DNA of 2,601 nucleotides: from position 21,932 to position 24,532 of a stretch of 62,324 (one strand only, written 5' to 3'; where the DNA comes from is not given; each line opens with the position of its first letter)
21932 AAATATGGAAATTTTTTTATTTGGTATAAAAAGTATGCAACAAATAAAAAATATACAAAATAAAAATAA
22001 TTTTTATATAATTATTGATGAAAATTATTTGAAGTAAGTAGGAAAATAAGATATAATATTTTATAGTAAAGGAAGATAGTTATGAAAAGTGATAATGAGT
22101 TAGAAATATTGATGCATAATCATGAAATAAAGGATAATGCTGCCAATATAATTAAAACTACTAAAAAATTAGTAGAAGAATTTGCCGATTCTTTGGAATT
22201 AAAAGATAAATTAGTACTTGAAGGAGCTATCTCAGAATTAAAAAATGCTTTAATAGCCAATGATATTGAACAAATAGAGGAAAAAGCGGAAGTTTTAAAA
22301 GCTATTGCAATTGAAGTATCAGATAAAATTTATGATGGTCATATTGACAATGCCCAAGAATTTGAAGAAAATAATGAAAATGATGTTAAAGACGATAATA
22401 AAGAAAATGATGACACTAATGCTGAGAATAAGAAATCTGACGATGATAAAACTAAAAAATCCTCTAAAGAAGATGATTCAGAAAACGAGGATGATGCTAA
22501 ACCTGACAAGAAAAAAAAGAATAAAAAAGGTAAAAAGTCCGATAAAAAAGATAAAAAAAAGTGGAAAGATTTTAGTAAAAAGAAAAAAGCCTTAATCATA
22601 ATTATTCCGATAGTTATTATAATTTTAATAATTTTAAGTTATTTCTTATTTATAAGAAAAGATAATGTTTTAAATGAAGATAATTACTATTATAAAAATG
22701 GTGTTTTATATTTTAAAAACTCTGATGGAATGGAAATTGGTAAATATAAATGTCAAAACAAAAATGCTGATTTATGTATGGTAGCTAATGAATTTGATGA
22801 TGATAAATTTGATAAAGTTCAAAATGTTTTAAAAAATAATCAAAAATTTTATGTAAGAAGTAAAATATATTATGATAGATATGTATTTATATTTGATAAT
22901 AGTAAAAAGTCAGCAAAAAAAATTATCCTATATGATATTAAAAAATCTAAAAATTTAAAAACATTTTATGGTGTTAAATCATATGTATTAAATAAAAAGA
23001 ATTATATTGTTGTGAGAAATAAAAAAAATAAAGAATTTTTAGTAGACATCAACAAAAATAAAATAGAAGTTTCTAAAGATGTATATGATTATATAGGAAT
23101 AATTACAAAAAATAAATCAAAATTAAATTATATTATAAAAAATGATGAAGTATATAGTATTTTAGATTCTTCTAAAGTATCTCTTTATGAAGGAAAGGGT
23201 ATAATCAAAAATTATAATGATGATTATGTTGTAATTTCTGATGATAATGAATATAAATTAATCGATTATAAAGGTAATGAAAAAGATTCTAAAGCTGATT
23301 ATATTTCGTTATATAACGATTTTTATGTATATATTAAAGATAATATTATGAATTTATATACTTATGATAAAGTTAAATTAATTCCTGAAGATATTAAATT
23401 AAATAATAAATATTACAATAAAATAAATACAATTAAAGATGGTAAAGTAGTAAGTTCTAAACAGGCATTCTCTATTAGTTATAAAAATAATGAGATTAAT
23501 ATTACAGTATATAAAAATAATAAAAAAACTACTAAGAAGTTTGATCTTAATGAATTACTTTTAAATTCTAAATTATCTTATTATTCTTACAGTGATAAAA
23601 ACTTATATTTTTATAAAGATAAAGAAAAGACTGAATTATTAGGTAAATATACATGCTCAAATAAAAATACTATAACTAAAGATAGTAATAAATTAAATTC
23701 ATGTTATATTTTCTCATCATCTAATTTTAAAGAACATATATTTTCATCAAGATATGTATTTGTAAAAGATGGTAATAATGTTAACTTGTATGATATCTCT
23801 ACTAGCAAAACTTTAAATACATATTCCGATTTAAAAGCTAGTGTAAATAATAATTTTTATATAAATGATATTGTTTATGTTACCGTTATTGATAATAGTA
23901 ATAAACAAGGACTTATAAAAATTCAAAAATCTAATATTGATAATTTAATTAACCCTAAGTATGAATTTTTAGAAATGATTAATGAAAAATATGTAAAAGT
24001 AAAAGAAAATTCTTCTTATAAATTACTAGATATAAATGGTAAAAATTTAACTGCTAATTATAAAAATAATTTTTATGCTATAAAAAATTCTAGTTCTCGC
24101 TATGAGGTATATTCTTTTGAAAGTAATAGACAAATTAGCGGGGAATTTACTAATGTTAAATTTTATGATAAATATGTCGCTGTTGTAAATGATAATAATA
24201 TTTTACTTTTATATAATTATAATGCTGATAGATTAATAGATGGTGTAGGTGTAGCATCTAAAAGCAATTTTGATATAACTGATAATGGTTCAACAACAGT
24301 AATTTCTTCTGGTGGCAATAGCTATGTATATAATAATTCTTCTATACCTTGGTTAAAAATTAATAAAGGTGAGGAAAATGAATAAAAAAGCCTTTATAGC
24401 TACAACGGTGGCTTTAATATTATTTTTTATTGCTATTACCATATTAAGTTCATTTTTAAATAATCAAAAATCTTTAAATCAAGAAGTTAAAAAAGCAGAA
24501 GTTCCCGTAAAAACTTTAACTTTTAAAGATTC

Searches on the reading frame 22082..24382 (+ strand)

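Call 63: search_protein_families(library=pfam, proteins=[window:22082-24382:+], max_evalue=0.001)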
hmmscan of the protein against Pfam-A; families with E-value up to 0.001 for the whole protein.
window:22082-24382:+ (767 aa): 1 family
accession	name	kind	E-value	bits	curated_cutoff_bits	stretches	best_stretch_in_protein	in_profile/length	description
PF22251.1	PFF1_TM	-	0.00033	20.7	32.3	1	90-183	154-250/300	Vacuolar membrane protease, transmembrane domain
